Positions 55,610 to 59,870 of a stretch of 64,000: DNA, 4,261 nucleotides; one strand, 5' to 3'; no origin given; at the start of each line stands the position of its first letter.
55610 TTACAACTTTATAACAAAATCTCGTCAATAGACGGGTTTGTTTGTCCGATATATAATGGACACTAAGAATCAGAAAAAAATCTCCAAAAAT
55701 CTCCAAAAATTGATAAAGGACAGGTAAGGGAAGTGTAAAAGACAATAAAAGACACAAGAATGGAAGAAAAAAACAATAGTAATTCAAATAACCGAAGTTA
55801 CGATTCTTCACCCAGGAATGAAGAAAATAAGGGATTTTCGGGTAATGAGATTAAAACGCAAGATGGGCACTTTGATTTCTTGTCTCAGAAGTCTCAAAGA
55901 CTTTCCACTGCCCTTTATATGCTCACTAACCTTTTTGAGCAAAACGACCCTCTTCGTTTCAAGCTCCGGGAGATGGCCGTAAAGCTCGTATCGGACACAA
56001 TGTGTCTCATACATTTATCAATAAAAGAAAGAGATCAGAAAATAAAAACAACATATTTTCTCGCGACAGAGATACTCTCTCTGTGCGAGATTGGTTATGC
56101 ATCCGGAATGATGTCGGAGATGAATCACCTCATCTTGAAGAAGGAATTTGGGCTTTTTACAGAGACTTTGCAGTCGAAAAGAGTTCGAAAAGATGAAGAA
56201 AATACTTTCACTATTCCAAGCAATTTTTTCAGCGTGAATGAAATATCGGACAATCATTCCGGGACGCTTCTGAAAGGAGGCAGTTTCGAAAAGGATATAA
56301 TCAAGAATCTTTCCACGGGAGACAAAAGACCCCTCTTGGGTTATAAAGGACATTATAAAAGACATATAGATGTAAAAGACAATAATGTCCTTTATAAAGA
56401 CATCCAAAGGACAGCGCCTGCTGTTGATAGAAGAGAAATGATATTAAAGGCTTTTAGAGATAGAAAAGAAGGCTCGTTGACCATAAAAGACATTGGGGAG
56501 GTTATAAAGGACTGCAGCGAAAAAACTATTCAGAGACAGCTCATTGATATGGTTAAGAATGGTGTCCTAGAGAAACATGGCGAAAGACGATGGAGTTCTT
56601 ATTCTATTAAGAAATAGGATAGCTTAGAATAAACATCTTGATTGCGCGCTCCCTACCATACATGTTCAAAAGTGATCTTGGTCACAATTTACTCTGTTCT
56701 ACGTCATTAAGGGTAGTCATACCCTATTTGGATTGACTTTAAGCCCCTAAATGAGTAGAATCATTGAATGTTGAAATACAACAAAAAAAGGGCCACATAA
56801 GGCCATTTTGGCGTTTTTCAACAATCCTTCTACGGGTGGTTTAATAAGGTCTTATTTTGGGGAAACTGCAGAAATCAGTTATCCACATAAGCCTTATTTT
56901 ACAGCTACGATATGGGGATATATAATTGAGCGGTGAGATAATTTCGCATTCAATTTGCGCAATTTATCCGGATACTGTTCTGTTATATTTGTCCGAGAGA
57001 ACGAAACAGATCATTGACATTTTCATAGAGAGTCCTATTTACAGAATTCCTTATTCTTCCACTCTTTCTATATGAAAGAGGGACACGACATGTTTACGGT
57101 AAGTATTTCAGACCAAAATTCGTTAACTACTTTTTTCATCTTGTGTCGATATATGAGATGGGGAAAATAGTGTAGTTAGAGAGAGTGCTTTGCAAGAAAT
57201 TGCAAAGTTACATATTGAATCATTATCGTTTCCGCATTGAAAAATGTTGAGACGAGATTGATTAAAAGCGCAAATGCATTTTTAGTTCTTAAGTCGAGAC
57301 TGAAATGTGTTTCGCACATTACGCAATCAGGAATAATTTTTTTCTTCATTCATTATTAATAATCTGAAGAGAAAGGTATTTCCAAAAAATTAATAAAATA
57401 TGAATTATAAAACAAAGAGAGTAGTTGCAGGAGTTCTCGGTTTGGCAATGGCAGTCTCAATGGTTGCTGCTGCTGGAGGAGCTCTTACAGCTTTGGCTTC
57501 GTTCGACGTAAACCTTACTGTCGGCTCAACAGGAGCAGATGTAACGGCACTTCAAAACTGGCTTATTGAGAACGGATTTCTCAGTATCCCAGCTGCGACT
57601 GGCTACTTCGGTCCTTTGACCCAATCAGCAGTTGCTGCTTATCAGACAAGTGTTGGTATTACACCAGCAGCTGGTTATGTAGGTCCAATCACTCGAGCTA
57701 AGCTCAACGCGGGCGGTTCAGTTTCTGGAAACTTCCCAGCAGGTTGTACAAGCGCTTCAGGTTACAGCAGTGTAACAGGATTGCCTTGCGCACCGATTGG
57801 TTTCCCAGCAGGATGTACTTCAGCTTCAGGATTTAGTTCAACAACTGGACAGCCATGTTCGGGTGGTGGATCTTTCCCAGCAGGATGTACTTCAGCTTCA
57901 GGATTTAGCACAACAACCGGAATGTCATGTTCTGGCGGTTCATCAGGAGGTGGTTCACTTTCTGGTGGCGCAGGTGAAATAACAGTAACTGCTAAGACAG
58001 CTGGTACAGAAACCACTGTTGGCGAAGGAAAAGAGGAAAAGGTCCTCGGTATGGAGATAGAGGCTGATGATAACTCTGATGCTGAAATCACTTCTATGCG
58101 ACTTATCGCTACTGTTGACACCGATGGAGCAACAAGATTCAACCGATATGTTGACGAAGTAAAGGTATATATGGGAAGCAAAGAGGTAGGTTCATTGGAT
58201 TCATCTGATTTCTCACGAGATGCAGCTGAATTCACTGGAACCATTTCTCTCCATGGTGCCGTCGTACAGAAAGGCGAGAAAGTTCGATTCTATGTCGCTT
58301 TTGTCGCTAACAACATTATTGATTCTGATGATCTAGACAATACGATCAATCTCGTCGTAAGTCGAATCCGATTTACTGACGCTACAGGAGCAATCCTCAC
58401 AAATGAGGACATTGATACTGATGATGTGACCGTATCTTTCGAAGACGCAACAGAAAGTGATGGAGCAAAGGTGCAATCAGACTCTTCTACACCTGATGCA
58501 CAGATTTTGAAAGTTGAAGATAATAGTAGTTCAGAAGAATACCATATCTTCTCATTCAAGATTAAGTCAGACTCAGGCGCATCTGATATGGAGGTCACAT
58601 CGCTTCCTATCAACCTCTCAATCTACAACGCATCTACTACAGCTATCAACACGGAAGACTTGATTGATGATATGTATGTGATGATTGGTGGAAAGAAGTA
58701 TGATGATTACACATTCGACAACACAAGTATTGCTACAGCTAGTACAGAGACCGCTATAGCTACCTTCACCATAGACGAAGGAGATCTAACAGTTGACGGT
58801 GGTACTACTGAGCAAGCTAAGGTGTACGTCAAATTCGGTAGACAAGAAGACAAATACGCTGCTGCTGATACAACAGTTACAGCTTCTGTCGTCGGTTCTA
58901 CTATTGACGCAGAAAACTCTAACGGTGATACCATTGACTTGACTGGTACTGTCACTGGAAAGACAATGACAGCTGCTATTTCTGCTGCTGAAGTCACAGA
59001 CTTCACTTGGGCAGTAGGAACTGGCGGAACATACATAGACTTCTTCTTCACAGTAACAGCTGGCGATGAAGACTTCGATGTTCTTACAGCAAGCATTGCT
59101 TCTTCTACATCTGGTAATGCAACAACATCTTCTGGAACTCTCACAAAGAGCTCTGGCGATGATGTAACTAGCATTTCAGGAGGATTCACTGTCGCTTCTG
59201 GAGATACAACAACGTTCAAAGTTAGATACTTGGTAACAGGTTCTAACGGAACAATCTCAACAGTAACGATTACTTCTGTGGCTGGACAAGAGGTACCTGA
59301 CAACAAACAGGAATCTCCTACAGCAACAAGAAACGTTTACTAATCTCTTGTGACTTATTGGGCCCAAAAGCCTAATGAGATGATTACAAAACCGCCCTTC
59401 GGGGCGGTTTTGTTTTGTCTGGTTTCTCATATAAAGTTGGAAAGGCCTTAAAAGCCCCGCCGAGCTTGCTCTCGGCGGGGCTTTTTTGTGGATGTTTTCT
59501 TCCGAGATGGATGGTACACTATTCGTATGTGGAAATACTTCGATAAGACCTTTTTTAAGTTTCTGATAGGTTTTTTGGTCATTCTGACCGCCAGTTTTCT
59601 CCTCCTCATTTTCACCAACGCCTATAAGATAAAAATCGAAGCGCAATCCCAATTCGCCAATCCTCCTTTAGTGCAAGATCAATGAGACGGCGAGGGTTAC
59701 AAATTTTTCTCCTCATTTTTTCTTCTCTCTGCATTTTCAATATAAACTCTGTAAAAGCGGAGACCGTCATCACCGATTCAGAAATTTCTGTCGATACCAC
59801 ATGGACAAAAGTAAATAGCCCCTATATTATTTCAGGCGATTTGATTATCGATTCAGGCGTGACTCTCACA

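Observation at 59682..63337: Secreted beta-helix + LCAT/PGAP1-like lipase fusion flanked by two translationally coupled small membrane proteins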

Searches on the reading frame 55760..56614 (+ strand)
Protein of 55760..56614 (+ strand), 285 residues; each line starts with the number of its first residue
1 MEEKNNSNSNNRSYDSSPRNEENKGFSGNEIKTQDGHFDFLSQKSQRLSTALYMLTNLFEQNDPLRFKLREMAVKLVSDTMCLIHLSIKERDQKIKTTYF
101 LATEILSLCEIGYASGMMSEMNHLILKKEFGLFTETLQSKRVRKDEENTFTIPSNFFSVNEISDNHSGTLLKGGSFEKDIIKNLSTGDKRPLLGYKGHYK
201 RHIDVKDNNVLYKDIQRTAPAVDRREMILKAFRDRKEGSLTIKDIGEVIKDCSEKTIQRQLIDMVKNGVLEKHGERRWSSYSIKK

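Call 3: search_protein_families(library=pfam, proteins=[window:55760-56614:+], max_evalue=0.1)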
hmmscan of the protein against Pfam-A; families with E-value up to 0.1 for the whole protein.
window:55760-56614:+ (285 aa): 1 family
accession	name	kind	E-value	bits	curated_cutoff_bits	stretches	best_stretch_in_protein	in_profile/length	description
PF25213.1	HVO_A0261_N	-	0.1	13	35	0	222-275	10-59/86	HVO_A0261 N-terminal domain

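Call 4: search_protein_families(library=ncbifam, proteins=[window:55760-56614:+], max_evalue=0.1)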
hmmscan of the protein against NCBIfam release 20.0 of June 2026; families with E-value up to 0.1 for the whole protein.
window:55760-56614:+ (285 aa): 2 families
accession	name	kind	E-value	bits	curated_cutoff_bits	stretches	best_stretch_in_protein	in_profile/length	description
NF047376.1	TAA_AbiEi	equivalog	0.081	12.6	150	0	228-272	9-53/172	type IV toxin-antitoxin system AbiEi family antitoxin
NF005061.0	PRK06474.1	equivalog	0.082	12.8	121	0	227-277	15-64/178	hypothetical protein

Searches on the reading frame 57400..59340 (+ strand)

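Call 3: search_protein_families(library=pfam, proteins=[window:57400-59340:+], max_evalue=0.1)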
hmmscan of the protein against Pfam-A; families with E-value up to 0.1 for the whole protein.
window:57400-59340:+ (647 aa): 1 family
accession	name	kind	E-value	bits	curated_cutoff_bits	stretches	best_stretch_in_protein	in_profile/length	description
PF01471.23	PG_binding_1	-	2.7e-12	47.1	23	1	44-102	1-57/57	Putative peptidoglycan binding domain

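Call 4: search_protein_families(library=ncbifam, proteins=[window:57400-59340:+], max_evalue=0.1)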
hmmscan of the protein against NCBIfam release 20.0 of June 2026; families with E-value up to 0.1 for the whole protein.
window:57400-59340:+ (647 aa): 1 family
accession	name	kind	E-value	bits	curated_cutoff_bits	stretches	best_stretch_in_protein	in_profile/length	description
TIGR02869.1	spore_SleB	equivalog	5.8e-07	29.6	236.5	1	36-107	4-69/201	spore cortex-lytic enzyme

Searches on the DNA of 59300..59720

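Call 87: search_rna_families(source=window, start=59300, end=59720, threshold=evalue, max_evalue=1)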
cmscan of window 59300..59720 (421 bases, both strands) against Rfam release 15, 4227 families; matches with E-value up to 1: 27.
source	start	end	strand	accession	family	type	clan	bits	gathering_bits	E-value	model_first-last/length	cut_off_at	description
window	59447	59506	-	RF01470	rli38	Gene; sRNA;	-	30.5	49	0.021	1-150/150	no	Listeria sRNA rli38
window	59391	59490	+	RF02869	ncS025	Gene; sRNA;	-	29.5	46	0.0021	1-85/85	no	Burkholderia sRNA 25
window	59381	59489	+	RF00514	His_leader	Cis-reg; leader;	-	28.6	49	0.0089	1-126/126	no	Histidine operon leader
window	59327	59416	+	RF01859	Phe_leader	Cis-reg; leader;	-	28.5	55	0.0081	1-125/125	no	Phenylalanine leader peptide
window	59446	59569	-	RF00514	His_leader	Cis-reg; leader;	-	28.5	49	0.0097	1-126/126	no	Histidine operon leader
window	59353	59488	+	RF01470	rli38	Gene; sRNA;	-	28.1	49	0.06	1-150/150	no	Listeria sRNA rli38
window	59438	59489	+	RF02399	NsiR1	Gene; sRNA;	-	26.7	39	0.0029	1-60/60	no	Nitrogen stress-induced RNA 1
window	59380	59438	-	RF02064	STnc370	Gene; sRNA;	-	24.5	54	0.52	1-71/71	no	Enterobacterial sRNA STnc370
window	59384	59436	-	RF00512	Leu_leader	Cis-reg; leader;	-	23.1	50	0.015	1-148/148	no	Leucine operon leader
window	59302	59416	+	RF01408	sraL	Gene; sRNA;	-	22.6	39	0.0048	1-142/142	no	sraL Hfq binding RNA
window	59413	59487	+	RF01065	23S-methyl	Cis-reg;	-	22.5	50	0.27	1-102/102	no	23S methyl RNA motif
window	59341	59424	+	RF02075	STnc230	Gene; sRNA;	-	22.4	50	0.57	1-83/83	no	Enterobacterial sRNA STnc230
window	59374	59487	+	RF02232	sX13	Gene; sRNA;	-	21.5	50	0.052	1-115/115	no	Xanthomonadaceae sRNA sX13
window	59449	59507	-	RF02450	ncr1175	Gene; sRNA;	-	20.8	60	0.18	1-110/110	no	Bacillus sRNA ncr1175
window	59369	59486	+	RF02450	ncr1175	Gene; sRNA;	-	20.1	60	0.26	1-110/110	no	Bacillus sRNA ncr1175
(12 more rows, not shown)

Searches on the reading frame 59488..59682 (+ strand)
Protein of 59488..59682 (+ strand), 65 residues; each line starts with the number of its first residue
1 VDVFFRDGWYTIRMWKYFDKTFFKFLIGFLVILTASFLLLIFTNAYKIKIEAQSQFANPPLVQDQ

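Call 3: search_protein_families(library=pfam, proteins=[window:59488-59682:+], max_evalue=0.1)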
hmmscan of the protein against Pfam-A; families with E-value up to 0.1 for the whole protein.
window:59488-59682:+ (65 aa): 0 families

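Call 4: search_protein_families(library=ncbifam, proteins=[window:59488-59682:+], max_evalue=0.1)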
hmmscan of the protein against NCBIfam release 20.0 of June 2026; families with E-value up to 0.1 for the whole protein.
window:59488-59682:+ (65 aa): 2 families
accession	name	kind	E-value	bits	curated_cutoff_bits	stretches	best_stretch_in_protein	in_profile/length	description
NF004909.0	PRK06265.2-5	equivalog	0.018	15.1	172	1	15-53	122-162/196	cobalt transporter CbiM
NF003304.0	PRK04307.1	equivalog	0.031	13.6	212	1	4-53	173-218/221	protein-disulfide oxidoreductase DsbI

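Call 80: find_homologous_proteins(query=window:59527-59682:+, max_evalue=0.01)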
Query window:59527-59682:+ (52 aa): 2 proteins with E <= 0.01 among 2 candidates.
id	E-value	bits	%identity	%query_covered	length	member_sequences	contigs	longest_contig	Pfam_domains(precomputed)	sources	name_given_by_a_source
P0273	1.6e-22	95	83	100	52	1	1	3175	-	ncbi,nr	ncbi:MAG: hypothetical protein PHV42_04240 [Candidatus Pacebacteria bacterium]|nr:hypothetical prote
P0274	2.6e-20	88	79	100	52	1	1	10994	-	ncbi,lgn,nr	ncbi:MAG: hypothetical protein PHV42_02685 [Candidatus Pacebacteria bacterium]|nr:hypothetical prote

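Call 81: find_encoding_contigs(protein=P0273, flank=4000, max_places=2)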
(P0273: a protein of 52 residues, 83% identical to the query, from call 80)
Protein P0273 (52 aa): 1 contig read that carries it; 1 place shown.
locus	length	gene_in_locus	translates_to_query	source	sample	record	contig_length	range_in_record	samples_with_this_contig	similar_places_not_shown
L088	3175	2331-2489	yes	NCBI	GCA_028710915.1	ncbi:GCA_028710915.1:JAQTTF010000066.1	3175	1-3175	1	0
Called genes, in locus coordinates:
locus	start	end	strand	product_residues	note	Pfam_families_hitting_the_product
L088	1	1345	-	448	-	PF01943:Polysacc_synt, PF13440:Polysacc_synt_3, PF03023:MurJ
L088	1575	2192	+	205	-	PF05050:Methyltransf_21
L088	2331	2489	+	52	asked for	-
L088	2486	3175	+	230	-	PF13229:Beta_helix (weak)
